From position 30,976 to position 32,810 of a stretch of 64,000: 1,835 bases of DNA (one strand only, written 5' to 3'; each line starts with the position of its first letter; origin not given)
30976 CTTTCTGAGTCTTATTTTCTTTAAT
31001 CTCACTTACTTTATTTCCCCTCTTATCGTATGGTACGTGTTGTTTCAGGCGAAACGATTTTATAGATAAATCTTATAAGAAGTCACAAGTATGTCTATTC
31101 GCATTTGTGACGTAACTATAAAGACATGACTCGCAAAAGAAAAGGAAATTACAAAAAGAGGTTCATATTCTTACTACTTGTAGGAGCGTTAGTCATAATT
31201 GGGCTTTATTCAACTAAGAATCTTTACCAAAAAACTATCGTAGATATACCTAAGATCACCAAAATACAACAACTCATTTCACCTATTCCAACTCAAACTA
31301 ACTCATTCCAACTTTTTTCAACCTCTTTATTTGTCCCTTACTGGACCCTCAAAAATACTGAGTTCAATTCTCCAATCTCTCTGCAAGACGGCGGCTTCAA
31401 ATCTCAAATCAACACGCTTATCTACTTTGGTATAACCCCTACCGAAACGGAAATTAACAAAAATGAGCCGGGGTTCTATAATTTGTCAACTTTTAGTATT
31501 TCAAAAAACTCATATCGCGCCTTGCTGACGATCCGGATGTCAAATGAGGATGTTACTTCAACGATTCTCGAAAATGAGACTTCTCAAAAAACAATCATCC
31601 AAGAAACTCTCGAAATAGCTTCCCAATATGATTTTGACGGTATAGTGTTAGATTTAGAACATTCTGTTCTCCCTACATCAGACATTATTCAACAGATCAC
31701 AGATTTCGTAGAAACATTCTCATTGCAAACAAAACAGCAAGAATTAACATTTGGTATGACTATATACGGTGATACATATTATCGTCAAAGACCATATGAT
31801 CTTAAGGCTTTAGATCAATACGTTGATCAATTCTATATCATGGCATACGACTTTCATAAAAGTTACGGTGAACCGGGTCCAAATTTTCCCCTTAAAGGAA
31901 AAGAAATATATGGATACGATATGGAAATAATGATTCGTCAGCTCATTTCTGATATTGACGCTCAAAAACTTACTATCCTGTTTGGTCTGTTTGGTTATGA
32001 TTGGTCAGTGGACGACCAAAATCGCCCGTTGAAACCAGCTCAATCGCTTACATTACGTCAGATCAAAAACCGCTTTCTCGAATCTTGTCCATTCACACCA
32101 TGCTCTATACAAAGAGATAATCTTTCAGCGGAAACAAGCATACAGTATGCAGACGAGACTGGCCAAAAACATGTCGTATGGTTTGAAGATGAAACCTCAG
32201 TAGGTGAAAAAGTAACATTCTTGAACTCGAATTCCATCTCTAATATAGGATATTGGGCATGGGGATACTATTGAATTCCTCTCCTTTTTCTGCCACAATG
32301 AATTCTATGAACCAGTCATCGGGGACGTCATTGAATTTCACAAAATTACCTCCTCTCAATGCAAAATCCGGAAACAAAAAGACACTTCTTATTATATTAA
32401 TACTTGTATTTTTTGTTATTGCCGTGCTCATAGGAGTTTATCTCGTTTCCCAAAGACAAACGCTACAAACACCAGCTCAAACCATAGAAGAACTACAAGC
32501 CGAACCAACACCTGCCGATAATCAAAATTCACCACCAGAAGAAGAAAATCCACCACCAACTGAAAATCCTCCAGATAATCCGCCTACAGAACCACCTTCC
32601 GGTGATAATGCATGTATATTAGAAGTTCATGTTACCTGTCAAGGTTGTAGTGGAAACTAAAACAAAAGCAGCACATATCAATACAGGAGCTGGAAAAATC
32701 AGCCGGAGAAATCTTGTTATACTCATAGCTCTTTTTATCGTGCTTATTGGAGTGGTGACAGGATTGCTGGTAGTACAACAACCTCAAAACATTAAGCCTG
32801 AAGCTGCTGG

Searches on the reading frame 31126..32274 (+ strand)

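Call 9: search_protein_families(library=pfam, proteins=[window:31126-32274:+], max_evalue=0.001)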
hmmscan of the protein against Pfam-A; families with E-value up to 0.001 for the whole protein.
window:31126-32274:+ (382 aa): 2 families
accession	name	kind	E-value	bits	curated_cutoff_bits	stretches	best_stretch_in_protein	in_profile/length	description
PF00704.34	Glyco_hydro_18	-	8.6e-20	72.1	29.6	1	144-379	80-314/317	Glycosyl hydrolases family 18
PF03644.19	Glyco_hydro_85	-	3.4e-05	24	22.2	1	140-209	65-136/302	Glycosyl hydrolase family 85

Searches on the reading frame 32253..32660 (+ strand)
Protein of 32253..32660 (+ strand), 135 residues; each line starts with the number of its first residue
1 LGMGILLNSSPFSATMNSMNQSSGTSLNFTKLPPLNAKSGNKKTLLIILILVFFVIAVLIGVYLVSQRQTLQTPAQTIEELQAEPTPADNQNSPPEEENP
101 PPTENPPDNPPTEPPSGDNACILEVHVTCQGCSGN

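Call 93: search_protein_families(library=pfam, proteins=[window:32253-32660:+], max_evalue=0.01)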
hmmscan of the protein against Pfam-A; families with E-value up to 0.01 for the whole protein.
window:32253-32660:+ (135 aa): 2 families
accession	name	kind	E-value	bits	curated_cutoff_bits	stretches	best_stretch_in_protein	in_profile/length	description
PF07332.16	Phage_holin_3_6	-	0.003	18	28.4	1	47-83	73-110/116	Putative Actinobacterial Holin-X, holin superfamily III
PF06682.17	SARAF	-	0.0067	16.6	30.8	1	34-109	150-226/333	SOCE-associated regulatory factor of calcium homoeostasis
